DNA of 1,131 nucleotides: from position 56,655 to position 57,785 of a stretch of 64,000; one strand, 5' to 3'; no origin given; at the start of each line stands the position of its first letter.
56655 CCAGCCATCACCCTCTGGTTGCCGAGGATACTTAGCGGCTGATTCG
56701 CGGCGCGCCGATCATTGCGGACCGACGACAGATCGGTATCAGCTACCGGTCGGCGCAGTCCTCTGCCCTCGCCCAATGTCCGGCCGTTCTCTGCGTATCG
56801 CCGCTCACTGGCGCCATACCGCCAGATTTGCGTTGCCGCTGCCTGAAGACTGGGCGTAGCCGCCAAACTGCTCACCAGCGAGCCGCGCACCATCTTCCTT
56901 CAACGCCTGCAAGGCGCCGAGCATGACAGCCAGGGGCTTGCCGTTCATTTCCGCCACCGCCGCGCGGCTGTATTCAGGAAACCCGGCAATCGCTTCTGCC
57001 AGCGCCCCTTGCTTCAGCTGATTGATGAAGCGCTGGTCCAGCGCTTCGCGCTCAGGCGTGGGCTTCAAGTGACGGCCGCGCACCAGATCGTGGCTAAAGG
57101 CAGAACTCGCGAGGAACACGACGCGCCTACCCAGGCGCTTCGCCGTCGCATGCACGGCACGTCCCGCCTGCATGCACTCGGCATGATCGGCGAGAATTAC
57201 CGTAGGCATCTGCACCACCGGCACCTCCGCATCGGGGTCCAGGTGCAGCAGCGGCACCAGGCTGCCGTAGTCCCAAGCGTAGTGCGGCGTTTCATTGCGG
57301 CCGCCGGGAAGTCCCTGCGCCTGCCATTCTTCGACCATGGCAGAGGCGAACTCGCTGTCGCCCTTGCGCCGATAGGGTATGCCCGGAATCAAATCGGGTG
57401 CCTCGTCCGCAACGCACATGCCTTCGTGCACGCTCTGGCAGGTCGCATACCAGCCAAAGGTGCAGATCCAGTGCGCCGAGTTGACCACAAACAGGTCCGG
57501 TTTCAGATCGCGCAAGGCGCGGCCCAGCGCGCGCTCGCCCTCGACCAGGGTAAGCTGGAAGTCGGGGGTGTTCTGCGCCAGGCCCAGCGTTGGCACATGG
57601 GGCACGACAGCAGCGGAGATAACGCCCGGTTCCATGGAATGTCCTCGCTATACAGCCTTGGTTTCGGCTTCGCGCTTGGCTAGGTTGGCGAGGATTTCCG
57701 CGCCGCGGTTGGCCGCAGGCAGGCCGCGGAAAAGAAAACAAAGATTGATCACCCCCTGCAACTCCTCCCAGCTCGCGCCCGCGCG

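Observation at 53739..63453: Catabolic locus mixing CoA-thioester enzymes with O2-dependent extradiol ring cleavage; substrate unassigned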

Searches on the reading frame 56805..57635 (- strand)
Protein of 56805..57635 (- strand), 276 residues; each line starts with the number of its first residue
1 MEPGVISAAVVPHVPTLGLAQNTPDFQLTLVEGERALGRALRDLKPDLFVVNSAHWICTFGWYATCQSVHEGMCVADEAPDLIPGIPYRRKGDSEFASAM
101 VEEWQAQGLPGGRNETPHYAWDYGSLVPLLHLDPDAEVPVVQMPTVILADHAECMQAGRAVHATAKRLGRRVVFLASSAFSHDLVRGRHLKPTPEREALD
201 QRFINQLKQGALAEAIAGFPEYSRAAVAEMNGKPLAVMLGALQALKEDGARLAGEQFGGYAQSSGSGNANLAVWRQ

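Call 3: search_protein_families(library=pfam, proteins=[window:56805-57635:-], max_evalue=0.01)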
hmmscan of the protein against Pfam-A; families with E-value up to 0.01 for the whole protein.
window:56805-57635:- (276 aa): 1 family
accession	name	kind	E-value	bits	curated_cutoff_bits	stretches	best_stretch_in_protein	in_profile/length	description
PF02900.23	LigB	-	6.4e-25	88.2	26.3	1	8-244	2-246/269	Catalytic LigB subunit of aromatic ring-opening dioxygenase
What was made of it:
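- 56805..57635 (-): LigB-superfamily (type II) extradiol dioxygenase, single subunit, 276 aa; last gene of the operon. Pfam LigB 88 bits (call 3).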

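Call 5: search_protein_families(library=ncbifam, proteins=[window:56805-57635:-], max_evalue=0.001)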
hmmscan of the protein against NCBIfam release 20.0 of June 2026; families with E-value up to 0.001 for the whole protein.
window:56805-57635:- (276 aa): 2 families
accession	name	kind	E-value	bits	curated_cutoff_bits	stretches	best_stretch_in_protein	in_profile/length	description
TIGR02298.1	HpaD_Fe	equivalog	8.1e-27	94.4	315.95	1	7-271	8-280/284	3,4-dihydroxyphenylacetate 2,3-dioxygenase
NF007914.1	PRK10628.1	equivalog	0.00011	21.6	233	1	35-187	30-173/262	4,5-DOPA-extradiol-dioxygenase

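Call 7: find_encoding_contigs(protein=window:56805-57635:-, flank=10000, max_places=6)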
Protein window:56805-57635:- (276 aa): 12 contigs read that carry it; 6 places shown.
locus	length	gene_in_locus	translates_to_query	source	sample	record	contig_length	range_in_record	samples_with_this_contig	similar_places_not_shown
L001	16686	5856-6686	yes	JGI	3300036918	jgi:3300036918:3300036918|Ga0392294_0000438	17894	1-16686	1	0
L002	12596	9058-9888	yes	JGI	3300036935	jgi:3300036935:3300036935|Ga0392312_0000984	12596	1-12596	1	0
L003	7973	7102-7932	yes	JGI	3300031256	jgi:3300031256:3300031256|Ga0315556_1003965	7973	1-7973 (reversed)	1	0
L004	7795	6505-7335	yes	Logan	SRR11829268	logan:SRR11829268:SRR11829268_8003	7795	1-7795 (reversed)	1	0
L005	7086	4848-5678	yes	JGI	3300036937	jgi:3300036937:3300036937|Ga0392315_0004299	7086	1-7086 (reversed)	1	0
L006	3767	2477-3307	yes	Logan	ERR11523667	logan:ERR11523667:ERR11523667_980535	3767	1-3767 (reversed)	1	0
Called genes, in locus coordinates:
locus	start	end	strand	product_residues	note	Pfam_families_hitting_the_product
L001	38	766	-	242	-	PF00440:TetR_N, PF17932:TetR_C_24 (weak)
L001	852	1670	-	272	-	PF00378:ECH_1, PF16113:ECH_2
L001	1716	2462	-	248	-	PF00106:adh_short, PF01370:Epimerase (weak), PF08659:KR, PF13561:adh_short_C2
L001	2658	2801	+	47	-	-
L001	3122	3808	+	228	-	PF01557:FAA_hydrolase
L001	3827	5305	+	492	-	PF00501:AMP-binding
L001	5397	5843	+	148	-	-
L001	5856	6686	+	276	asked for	PF02900:LigB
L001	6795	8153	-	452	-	PF06808:DctM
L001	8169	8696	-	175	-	PF04290:DctQ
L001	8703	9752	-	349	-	PF03480:DctP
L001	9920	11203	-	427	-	PF07690:MFS_1, PF13347:MFS_2 (faint), PF07690:MFS_1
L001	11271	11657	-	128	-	PF00581:Rhodanese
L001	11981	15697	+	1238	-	PF02574:S-methyl_trans, PF00809:Pterin_bind, PF02607:B12-binding_2, PF02310:B12-binding, PF02965:Met_synt_B12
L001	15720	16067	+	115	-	PF01042:Ribonuc_L-PSP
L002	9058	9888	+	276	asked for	PF02900:LigB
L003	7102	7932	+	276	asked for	PF02900:LigB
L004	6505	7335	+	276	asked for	PF02900:LigB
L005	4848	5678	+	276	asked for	PF02900:LigB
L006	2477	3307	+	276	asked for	PF02900:LigB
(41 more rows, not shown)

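Call 9: find_homologous_proteins(query=window:56805-57635:-, max_evalue=0.00001)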
Query window:56805-57635:- (276 aa): 751 proteins with E <= 0.00001 among 8000 candidates; the best 120 are listed.
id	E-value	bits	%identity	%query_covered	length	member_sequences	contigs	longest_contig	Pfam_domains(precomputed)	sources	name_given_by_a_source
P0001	8.2e-167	572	89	100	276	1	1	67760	PF02900.24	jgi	-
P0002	1.3e-165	568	89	100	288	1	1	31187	PF02900.24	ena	-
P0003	1.7e-164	564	88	100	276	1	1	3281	PF02900.24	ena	-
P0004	1.7e-164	564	88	100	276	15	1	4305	PF02900.24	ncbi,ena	-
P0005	3.3e-164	563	88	100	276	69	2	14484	PF02900.24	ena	-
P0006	5.6e-164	562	88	100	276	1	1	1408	PF02900.24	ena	-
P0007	1.5e-163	561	89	100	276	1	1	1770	PF02900.24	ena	-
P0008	1.7e-163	561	88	100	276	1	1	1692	PF02900.24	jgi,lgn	jgi:3,4-dihydroxyphenylacetate 2,3-dioxygenase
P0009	5.6e-163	559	88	100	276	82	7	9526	PF02900.24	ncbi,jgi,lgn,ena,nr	ncbi:MAG: hypothetical protein A3I01_19005 [Betaproteobacteria bacterium RIFCSPLOWO2_02_FULL_65_24]|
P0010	1.0e-162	558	87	100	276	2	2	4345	PF02900.24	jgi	jgi:3,4-dihydroxyphenylacetate 2,3-dioxygenase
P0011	1.6e-162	557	87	100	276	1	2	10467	PF02900.24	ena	-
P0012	1.9e-162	557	87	100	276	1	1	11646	PF02900.24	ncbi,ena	-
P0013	2.0e-162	557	86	100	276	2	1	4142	PF02900.24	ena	-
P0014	3.5e-162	556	86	100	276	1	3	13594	PF02900.24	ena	-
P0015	3.7e-162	556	87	100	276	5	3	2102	PF02900.24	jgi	jgi:aromatic ring-opening dioxygenase catalytic subunit (LigB family)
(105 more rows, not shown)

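Call 11: find_related_loci(query=A1, collection=genome_contigs, flank=10000)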
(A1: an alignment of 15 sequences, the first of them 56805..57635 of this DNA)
Query A1 (276 aa) in genome_contigs; peptide patterns used: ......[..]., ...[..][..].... (x = any residue, [..] = any of these).
28 stretches matched a pattern; 18 encode a relative of the query (tblastn E <= 1e-3); 17 distinct loci.
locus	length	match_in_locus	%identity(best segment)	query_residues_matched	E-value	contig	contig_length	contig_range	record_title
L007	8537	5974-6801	94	1-276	2e-177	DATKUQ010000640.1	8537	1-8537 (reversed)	MAG TPA_asm: Burkholderiales bacterium isolate SMAG_U14111 k141_949174, whole genome shotgun sequence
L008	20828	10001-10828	89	1-276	1e-170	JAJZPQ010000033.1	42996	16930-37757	MAG: Proteobacteria bacterium isolate SKS1.bin129 NODE_1475_length_42996_cov_6.354965, whole genome shotgun sequence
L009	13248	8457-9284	84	1-276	2e-162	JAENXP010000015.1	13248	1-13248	MAG: Burkholderiales bacterium isolate 14_8_m_bin33 k141_1461621_length_13248_cov_16.0000, whole genome shotgun sequence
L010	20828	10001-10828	83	1-276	7e-161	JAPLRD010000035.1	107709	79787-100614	MAG: Proteobacteria bacterium isolate LacPavin_0818_WC45_MAG_62_8 LacPavin_0818_WC45_scaffold_144591, whole genome shotg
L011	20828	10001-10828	82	1-276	3e-159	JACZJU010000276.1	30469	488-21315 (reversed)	MAG: Burkholderiales bacterium isolate MAG27 betaproteobacteria_2_contig_1240457, whole genome shotgun sequence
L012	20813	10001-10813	85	1-271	2e-159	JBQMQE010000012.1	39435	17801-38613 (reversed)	MAG: Burkholderiales bacterium isolate SAF384-004 bin5.fa-12, whole genome shotgun sequence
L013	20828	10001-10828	82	1-276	9e-159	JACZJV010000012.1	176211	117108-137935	MAG: Burkholderiales bacterium isolate MAG28 betaproteobacteria_3_contig_44104, whole genome shotgun sequence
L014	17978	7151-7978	81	1-276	3e-156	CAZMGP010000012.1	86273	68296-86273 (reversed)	MAG TPA_asm: uncultured Enterobacteriaceae bacterium isolate SRP093762_co1_12 genome assembly, contig: NODE_162_length_8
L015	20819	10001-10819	80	1-273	2e-153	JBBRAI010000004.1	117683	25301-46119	MAG: Burkholderiales bacterium isolate Co_metawrap_2285 Cmw_2285_k141_3587740_length_117683_cov_25.0000, whole genome sh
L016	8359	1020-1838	79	1-273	2e-152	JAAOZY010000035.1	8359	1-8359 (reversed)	MAG: Betaproteobacteria bacterium isolate AHI8 k141_52456, whole genome shotgun sequence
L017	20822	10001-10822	82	1-274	2e-150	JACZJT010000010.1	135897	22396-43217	MAG: Burkholderiales bacterium isolate MAG26 betaproteobacteria_1_contig_143164, whole genome shotgun sequence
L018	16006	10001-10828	81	1-276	9e-150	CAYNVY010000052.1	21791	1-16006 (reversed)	MAG TPA_asm: uncultured Enterobacteriaceae bacterium isolate SRP302447_co3_36 genome assembly, contig: NODE_6593_length_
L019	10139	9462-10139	92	1-226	2e-143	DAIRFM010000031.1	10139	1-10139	MAG TPA_asm: Burkholderiales bacterium isolate CTOTU25324 NODE_709_length_10139_cov_8.968564, whole genome shotgun seque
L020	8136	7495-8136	93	1-214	2e-134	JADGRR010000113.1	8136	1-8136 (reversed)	MAG: Burkholderiales bacterium isolate Chersky.17_31 contig-100_3734, whole genome shotgun sequence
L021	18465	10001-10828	88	1-276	2e-167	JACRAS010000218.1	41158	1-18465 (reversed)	MAG: Betaproteobacteria bacterium isolate NC_groundwater_1600_Pr3_B-0.1um_63_13 SR-2_scaffold_141_3393394, whole genome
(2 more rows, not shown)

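Call 13: search_solved_structures(query=window:56805-57635:-, max_evalue=0.01, show_alignments=2)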
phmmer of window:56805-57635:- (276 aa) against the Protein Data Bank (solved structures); distinct sequences matched with E-value up to 0.01: 9.
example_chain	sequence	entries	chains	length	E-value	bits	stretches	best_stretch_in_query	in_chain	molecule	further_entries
8iq8_A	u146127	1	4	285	1.7e-16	63.7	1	6-245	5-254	3,4-dihydroxyphenylacetate 2,3-dioxygenase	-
8ihg_A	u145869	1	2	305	2.6e-15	59.8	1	5-269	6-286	2-aminophenol 1,6-dioxygenase beta subunit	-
7txy_B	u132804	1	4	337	5.5e-14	55.4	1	2-269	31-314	2-aminophenol 1,6-dioxygenase subunit beta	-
3vsg_B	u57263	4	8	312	1e-13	54.6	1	4-270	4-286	2-amino-5-chlorophenol 1,6-dioxygenase beta subunit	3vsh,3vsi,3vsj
7txy_A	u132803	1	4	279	1.1e-13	54.4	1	3-241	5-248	2-amino-5-chlorophenol 1,6-dioxygenase subunit alpha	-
3vsg_A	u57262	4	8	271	1.8e-07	34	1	5-269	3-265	2-amino-5-chlorophenol 1,6-dioxygenase alpha subunit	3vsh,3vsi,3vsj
8ihg_B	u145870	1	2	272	7.1e-07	32.1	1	5-244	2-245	2-aminophenol 1,6-dioxygenase alpha subunit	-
29ky_A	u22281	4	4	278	0.00017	24.3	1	44-190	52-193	4,5-DOPA dioxygenase extradiol 1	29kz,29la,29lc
9j2l_A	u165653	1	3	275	0.0036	20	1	45-162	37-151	4,5-DOPA dioxygenase extradiol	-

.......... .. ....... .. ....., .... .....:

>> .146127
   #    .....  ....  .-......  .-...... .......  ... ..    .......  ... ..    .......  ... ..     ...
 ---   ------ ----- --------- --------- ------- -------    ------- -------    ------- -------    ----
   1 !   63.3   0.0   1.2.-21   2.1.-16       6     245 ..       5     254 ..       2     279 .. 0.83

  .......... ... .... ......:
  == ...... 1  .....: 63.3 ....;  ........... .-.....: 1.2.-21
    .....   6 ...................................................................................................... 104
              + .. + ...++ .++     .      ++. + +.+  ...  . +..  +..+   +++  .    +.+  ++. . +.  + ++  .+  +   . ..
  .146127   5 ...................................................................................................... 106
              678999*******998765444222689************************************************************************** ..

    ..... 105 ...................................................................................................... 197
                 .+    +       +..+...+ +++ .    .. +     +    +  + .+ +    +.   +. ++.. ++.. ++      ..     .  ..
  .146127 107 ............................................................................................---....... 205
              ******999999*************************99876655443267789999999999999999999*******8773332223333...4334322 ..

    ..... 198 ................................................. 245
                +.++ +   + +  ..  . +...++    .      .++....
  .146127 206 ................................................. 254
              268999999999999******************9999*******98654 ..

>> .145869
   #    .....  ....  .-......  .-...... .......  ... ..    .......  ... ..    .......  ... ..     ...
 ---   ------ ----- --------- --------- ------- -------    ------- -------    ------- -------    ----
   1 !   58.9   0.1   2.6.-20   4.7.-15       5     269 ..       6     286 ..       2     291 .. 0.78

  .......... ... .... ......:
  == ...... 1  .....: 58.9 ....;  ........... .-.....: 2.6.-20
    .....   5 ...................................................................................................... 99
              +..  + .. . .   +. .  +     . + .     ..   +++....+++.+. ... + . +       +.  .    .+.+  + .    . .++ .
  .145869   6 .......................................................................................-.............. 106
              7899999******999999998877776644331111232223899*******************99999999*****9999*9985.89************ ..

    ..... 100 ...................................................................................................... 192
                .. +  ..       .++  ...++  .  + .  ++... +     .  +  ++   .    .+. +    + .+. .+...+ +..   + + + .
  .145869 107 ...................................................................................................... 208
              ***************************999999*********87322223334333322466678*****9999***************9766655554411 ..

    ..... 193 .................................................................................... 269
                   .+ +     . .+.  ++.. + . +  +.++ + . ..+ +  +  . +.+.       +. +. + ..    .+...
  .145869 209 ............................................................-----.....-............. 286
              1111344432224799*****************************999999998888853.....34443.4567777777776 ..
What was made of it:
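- On LigAB-type two-subunit protocatechuate 4,5-dioxygenase: LigB (1BOU-type) chains were not among the PDB matches (call 13).
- Closest known: Homoprotocatechuate 2,3-dioxygenase HpaD. Same: These are the best solved-structure matches (call 13).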

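Call 15: search_dna_similar(query=window:56805-57635:-, collection=plasmids, mode=protein, max_evalue=1e-10, max_rows=30)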
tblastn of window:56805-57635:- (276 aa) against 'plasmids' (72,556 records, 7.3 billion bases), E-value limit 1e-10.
Records with a match: 46; places in all: 49; records where one place covers at least 80% of the query: 46.
Best place of each record, by identity: <60% 46.
By first word of the organism name: Paraburkholderia 7; Ruegeria 5; Burkholderia 4; Escherichia 4; Erwinia 4; Pseudomonas 3; Sphingobium 3; Klebsiella 3; Embleya 2; Phaeobacter 2; and 9 more.
By predicted mobility (MOB-suite, as given by PLSDB): non-mobilizable 37; mobilizable 6; conjugative 3.
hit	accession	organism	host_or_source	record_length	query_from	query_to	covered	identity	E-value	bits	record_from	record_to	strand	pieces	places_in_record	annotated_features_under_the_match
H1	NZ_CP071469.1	Priestia megaterium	whole organism,Hypersaline environment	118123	8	269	95%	34.4%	2e-46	172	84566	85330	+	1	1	extradiol ring-cleavage dioxygenase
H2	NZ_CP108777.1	Embleya sp. NBC_00896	-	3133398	5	274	98%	27.7%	5e-13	76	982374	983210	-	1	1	none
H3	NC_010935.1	Comamonas testosteroni CNB-1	-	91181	1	269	97%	27.7%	4e-15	82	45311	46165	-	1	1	cnbCb: 2-aminophenol 1,6-dioxygenase subunit beta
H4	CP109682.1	Pseudomonas aeruginosa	Homo sapiens,whole organism,swab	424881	5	270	96%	28.0%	3e-18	91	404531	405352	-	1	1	hpaD: 3,4-dihydroxyphenylacetate 2,3-dioxygenase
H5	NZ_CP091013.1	Burkholderia cenocepacia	-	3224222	5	269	96%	27.7%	2e-16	86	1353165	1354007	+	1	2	none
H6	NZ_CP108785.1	Embleya sp. NBC_00888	-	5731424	5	274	98%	27.1%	7e-11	70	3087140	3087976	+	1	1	none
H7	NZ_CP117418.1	Novosphingobium humi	Single cell,Soil from military shooting ...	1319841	2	275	99%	26.6%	8e-14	79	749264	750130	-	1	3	none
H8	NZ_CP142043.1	Pseudomonas veronii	cell culture,ground water from aniline ...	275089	5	269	96%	27.4%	6e-16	85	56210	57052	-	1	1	tRNA U-34 5-methylaminomethyl-2-thiouridine biosynthesis protein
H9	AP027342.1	Sphingobium sp. TomTYG74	-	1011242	9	270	95%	26.7%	2e-18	92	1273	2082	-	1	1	hpcB: homoprotocatechuate 2,3-dioxygenase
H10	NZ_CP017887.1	Pseudomonas frederiksbergensis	whole organism,glacial stream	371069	8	270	95%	26.4%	2e-17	89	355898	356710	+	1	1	hpaD: 3,4-dihydroxyphenylacetate 2,3-dioxygenase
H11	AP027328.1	Sphingobium sp. TomTYG64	-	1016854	9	270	95%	26.4%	6e-18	91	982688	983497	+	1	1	hpcB: homoprotocatechuate 2,3-dioxygenase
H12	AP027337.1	Sphingobium sp. TomTYG72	-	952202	9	270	95%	26.4%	3e-17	89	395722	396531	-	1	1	hpcB: homoprotocatechuate 2,3-dioxygenase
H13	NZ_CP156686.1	Burkholderia stagnalis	Bacterial cells,soils collected in ...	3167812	8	270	95%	26.0%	5e-15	82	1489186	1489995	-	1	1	none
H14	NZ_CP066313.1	Azotobacter chroococcum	single,soil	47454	8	271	96%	25.5%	5e-19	94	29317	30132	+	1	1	hpaD: 3,4-dihydroxyphenylacetate 2,3-dioxygenase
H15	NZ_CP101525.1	Burkholderia arboris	mixed culture,soil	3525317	8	270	95%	25.3%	1e-14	81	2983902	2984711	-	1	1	none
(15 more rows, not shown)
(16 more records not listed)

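Call 21: get_annotated_region(hit=H1, flank=9000)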
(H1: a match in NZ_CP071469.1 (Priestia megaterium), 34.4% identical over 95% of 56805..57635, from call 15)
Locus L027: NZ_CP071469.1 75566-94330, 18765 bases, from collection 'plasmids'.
description: Priestia megaterium strain H2 plasmid punamed3, complete sequence
organism: Priestia megaterium (NCBI taxid 1404)
taxonomy: Bacteria; Bacillota; Bacilli; Bacillales; Bacillaceae; Priestia; Priestia megaterium
host: -; source: whole organism,Hypersaline environment; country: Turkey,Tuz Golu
typing (MOB-suite, as given by PLSDB): mobilizable; replicon rep_cluster_385; relaxase MOBP
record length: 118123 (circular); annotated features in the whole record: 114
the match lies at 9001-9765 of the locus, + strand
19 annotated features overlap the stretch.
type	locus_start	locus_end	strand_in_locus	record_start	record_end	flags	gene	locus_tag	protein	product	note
CDS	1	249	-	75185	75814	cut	-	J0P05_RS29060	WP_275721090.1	flavodoxin family protein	-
CDS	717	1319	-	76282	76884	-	-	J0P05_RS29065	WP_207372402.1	GNAT family protein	-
CDS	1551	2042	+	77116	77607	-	-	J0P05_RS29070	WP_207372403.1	HEAT repeat domain-containing protein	-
CDS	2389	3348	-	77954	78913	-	-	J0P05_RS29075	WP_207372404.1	aldolase catalytic domain-containing protein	-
CDS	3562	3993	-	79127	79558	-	-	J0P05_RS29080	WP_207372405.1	hypothetical protein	-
CDS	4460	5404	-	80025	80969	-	-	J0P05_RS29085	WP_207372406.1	amidohydrolase family protein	-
CDS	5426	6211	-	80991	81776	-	-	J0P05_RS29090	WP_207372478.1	IclR family transcriptional regulator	GO:0006355 - regulation of DNA-templated transcription [Evidence IEA]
CDS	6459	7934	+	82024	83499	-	-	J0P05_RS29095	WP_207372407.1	aldehyde dehydrogenase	-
CDS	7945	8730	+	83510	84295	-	-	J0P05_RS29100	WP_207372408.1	fumarylacetoacetate hydrolase family protein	-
CDS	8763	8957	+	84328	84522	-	-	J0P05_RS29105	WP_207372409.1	4-oxalocrotonate tautomerase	-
CDS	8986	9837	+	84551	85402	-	-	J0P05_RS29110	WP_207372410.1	extradiol ring-cleavage dioxygenase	-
CDS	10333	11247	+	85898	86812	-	-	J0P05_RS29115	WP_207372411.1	helix-turn-helix domain-containing GNAT family N-acetyltransferase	-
CDS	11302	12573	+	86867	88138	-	-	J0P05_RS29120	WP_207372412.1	MFS transporter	GO:0055085 - transmembrane transport [Evidence IEA]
CDS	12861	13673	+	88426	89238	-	-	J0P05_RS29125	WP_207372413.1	MBL fold metallo-hydrolase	-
CDS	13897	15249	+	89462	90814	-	brnQ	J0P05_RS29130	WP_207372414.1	branched-chain amino acid transport system II carrier protein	GO:0015803 - branched-chain amino acid transport [Evidence IEA]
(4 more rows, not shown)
